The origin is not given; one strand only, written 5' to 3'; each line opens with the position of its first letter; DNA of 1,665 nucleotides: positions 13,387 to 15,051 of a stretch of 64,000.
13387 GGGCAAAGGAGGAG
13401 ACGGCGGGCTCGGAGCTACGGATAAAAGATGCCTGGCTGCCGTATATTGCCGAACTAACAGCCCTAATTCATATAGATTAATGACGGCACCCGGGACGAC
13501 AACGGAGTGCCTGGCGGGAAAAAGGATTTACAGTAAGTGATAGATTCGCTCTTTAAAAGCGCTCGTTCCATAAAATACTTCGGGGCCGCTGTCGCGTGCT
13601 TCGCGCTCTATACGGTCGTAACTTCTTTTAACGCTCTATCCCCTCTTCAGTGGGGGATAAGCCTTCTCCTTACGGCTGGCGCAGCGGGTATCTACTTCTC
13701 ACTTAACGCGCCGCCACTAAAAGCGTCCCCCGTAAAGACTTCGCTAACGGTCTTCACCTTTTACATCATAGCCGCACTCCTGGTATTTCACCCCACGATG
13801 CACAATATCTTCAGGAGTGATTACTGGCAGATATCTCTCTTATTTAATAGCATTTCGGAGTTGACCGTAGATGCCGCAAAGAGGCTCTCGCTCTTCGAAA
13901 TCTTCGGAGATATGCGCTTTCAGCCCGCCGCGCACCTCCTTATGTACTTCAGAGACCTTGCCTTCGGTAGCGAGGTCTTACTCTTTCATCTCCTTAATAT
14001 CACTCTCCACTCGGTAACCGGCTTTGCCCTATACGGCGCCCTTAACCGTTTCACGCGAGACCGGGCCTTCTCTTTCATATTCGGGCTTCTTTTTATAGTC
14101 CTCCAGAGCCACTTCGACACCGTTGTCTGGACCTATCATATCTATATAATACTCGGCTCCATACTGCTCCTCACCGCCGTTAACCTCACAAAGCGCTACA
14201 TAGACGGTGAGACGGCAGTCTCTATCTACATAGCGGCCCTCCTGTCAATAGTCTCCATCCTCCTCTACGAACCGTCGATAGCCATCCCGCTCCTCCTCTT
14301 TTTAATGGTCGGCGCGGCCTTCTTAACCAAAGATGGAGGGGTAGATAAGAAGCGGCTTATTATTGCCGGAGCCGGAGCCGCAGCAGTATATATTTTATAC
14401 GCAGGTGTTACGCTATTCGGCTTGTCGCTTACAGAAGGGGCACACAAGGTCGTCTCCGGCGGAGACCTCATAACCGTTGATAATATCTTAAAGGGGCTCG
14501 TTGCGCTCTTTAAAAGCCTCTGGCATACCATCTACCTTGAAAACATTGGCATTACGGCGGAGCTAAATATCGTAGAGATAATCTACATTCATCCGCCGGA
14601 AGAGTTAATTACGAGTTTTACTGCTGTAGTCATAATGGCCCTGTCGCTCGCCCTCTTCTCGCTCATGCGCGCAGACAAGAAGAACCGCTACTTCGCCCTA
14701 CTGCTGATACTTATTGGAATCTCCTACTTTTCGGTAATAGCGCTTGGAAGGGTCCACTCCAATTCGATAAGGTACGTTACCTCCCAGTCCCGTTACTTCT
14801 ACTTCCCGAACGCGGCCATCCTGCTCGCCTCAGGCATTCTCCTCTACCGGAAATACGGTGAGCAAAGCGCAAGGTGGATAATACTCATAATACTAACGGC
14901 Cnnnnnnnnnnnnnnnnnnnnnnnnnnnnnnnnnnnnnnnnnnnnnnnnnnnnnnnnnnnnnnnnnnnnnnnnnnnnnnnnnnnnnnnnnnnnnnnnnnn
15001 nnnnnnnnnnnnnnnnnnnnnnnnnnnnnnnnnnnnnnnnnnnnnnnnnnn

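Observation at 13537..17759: Tandem pair of ~700-aa TMTC/PMT_2-like GT-C paralogs with a shared, unassigned ~300-aa C-terminal domain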

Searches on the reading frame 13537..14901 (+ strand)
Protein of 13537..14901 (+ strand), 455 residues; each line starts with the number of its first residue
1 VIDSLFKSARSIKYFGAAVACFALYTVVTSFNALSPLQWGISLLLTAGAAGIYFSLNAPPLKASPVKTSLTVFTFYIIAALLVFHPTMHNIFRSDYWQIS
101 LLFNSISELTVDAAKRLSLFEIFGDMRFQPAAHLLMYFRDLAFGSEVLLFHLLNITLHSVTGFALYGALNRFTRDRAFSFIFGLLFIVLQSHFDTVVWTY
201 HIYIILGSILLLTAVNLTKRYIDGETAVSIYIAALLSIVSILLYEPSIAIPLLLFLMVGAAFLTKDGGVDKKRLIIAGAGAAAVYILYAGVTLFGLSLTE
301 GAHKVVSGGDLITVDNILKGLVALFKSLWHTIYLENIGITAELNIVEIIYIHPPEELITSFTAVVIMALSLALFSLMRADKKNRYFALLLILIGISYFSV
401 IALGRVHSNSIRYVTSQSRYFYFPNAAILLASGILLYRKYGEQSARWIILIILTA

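Call 9: search_protein_families(library=pfam, proteins=[window:13537-14901:+], max_evalue=1)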
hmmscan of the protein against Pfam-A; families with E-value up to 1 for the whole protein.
window:13537-14901:+ (455 aa): 1 family
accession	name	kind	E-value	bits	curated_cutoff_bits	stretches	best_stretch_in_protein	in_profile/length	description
PF11992.13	TgpA_N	-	0.00038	20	30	1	232-392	4-110/333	TgpA N-terminal domain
